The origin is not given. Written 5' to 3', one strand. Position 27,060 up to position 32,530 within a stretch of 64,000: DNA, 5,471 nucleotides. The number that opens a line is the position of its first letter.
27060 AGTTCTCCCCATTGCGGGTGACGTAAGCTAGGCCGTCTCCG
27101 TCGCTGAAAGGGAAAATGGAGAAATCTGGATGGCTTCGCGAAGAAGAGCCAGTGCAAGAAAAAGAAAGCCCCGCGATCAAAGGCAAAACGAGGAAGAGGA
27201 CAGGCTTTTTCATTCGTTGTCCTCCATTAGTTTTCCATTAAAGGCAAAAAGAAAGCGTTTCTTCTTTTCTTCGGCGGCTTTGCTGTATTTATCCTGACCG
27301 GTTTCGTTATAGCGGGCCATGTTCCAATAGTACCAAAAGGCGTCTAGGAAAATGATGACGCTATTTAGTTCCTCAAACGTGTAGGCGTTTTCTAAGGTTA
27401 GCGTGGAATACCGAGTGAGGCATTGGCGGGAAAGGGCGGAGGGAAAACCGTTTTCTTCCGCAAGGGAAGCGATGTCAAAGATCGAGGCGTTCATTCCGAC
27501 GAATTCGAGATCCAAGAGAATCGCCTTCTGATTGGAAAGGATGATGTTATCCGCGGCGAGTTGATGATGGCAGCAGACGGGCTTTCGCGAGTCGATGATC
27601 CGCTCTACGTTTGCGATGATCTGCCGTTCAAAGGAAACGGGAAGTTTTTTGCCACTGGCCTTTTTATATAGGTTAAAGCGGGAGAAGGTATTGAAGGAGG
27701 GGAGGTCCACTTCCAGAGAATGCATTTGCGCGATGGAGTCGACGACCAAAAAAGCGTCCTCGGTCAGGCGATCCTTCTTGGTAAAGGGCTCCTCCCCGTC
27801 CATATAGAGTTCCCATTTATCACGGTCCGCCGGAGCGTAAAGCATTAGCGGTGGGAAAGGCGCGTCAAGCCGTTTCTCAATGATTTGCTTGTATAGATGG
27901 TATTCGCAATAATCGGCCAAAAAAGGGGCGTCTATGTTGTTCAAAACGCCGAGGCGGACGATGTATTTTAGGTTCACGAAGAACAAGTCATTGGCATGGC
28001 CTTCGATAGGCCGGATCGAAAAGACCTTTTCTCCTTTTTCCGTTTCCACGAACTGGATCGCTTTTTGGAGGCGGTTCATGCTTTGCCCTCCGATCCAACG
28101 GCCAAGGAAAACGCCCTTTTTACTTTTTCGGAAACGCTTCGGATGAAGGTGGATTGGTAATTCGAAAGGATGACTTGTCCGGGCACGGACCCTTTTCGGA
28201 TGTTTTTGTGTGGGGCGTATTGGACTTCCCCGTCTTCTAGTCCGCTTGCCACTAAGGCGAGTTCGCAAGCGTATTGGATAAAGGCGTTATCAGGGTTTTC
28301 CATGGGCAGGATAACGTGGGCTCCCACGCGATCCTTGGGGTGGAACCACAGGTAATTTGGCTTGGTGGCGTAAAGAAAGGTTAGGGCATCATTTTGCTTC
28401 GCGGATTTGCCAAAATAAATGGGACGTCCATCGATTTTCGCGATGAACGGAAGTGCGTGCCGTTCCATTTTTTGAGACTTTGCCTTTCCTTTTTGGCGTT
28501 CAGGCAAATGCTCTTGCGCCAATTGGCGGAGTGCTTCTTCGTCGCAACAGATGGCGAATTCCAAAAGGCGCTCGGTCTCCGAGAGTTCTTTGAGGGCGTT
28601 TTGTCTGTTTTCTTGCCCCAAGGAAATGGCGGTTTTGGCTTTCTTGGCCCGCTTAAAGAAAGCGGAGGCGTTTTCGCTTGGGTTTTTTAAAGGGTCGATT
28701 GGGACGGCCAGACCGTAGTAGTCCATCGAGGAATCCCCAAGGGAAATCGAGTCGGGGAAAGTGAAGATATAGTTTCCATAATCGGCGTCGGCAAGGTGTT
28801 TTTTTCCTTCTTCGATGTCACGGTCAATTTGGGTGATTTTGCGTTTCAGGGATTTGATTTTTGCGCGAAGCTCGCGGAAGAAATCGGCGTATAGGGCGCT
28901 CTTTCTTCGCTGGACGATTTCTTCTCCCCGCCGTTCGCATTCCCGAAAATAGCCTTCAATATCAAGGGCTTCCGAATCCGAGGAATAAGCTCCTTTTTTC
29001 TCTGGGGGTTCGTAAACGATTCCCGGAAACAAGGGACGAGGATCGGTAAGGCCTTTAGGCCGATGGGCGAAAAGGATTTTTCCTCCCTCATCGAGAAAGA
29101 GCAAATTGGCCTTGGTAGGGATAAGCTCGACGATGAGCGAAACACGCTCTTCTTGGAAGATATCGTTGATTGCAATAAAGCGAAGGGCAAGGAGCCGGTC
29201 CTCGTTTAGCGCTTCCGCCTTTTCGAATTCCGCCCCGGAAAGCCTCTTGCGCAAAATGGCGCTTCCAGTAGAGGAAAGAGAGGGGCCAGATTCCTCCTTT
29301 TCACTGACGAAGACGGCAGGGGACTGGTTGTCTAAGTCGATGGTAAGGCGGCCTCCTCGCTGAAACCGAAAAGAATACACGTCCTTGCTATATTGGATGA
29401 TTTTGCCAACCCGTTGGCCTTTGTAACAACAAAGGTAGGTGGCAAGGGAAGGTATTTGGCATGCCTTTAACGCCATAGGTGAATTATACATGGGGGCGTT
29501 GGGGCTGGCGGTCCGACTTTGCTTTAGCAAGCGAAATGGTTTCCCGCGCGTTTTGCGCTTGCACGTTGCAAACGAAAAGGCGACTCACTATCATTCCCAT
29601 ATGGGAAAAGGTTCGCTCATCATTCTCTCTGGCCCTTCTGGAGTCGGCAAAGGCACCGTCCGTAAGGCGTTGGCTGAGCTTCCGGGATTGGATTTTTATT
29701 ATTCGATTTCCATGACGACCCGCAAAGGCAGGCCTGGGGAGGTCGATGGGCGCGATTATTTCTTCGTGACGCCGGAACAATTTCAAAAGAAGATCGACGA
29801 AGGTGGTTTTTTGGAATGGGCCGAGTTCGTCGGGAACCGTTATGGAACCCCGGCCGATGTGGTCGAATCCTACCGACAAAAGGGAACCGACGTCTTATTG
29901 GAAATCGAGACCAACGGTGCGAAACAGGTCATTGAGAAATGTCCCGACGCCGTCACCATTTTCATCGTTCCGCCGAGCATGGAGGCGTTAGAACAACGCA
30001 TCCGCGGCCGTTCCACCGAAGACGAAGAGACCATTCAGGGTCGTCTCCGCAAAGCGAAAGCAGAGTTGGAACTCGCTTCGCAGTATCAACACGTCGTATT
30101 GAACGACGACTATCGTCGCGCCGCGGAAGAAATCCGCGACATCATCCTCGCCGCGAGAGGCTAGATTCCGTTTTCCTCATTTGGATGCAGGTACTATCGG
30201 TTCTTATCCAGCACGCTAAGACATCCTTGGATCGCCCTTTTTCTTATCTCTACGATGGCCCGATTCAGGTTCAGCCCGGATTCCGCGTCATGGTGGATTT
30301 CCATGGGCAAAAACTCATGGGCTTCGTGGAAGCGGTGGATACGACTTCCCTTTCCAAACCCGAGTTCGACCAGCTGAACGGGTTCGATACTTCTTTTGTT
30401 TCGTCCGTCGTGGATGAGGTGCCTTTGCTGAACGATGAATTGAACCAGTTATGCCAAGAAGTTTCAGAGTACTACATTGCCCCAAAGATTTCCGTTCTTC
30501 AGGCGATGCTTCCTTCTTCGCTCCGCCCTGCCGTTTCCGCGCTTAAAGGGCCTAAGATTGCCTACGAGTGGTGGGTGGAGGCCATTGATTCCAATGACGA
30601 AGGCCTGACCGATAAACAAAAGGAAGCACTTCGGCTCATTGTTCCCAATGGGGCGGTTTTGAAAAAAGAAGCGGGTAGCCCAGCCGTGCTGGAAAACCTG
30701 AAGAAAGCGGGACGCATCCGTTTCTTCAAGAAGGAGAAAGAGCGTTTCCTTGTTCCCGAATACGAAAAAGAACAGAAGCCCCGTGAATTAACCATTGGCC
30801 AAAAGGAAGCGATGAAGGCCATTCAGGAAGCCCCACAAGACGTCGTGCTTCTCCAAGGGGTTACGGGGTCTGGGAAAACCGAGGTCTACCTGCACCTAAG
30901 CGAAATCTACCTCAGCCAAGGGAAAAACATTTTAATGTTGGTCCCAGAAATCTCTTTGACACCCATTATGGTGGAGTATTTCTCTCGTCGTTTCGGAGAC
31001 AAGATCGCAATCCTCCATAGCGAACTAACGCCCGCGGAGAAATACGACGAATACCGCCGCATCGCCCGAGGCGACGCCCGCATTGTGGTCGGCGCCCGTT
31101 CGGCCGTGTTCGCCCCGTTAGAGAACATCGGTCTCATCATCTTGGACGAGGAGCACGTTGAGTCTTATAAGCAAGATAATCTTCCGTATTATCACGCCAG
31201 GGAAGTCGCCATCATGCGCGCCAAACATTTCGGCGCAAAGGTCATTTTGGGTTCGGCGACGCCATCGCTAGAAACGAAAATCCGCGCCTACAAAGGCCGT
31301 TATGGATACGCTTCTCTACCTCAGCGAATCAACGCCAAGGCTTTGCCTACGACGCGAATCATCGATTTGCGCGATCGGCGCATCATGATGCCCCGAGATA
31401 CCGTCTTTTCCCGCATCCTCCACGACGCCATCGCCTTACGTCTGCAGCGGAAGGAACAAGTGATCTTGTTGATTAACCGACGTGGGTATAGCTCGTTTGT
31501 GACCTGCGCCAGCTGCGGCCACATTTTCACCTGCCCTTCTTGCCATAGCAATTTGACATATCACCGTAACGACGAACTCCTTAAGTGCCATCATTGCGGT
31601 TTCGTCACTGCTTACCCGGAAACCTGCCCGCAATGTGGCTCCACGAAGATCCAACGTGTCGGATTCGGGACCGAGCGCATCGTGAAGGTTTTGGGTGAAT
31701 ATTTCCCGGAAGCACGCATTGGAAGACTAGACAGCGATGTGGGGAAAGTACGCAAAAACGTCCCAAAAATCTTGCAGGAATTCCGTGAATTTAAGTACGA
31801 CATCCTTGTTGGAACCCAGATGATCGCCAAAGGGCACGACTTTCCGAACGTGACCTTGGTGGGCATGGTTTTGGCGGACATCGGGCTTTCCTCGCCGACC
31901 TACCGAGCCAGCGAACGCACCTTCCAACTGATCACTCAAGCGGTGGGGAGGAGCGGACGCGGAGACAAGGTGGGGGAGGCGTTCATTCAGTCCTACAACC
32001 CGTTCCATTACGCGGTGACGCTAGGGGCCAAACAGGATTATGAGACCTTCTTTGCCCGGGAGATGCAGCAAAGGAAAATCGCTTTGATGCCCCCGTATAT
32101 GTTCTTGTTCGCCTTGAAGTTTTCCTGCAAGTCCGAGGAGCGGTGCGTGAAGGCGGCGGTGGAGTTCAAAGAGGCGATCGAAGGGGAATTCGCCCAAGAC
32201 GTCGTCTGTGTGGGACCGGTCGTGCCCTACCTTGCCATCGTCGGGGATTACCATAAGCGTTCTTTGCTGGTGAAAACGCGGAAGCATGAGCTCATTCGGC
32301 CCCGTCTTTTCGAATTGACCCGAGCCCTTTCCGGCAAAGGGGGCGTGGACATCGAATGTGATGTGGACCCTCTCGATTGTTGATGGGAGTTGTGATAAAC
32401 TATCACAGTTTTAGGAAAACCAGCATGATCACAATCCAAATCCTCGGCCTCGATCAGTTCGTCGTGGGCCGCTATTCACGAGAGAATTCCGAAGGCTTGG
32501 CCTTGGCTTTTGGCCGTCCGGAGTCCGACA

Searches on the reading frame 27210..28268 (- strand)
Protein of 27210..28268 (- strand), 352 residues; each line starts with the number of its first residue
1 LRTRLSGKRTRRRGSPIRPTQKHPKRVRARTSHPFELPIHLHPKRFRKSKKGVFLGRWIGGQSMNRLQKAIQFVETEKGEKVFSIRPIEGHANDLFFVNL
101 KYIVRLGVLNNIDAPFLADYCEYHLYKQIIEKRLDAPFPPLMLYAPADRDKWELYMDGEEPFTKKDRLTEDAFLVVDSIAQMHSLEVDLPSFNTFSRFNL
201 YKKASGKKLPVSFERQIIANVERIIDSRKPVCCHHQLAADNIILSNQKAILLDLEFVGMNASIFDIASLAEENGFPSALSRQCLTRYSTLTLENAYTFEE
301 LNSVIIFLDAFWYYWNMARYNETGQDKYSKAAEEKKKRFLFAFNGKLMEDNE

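Call 49: search_protein_families(library=pfam, proteins=[window:27210-28268:-], max_evalue=0.00001)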
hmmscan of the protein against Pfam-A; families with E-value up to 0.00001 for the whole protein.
window:27210-28268:- (352 aa): 1 family
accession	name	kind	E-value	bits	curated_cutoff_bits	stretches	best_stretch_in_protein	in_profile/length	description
PF01636.29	APH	-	8e-06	26.2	23.2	0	158-289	80-227/239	Phosphotransferase enzyme family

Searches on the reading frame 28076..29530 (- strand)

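Call 49: search_protein_families(library=pfam, proteins=[window:28076-29530:-], max_evalue=0.00001)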
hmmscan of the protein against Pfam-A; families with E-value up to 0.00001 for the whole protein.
window:28076-29530:- (484 aa): 1 family
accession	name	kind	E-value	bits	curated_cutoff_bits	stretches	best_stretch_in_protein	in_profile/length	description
PF05833.16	NFACT_N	-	2.8e-31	109.3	31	2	38-181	18-167/456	NFACT N-terminal and middle domains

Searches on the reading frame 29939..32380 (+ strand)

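Call 49: search_protein_families(library=pfam, proteins=[window:29939-32380:+], max_evalue=0.00001)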
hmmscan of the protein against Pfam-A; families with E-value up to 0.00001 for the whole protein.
window:29939-32380:+ (814 aa): 7 families
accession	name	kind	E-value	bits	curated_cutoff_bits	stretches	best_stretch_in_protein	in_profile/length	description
PF17764.6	PriA_3primeBD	-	2.2e-16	59.9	22.7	1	92-192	6-96/96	3'DNA-binding domain (3'BD)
PF00270.35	DEAD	-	3.2e-16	59.9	26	1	287-443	3-161/167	DEAD/DEAH box helicase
PF04851.21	ResIII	-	3.2e-15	56.9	22.5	1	287-443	7-163/164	Type III restriction enzyme, res subunit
PF00271.37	Helicase_C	-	2.1e-11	44.5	23.5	1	591-674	39-108/110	Helicase conserved C-terminal domain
PF18074.6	PriA_C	-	2.6e-08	35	26.9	1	719-811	1-95/95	Primosomal protein N C-terminal domain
PF18319.7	Zn_ribbon_PriA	-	1.2e-07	32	26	1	532-555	1-24/27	PriA DNA helicase Cys-rich region (CRR) domain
PF13604.12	AAA_30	-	8.9e-06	26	27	0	284-336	2-54/191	AAA domain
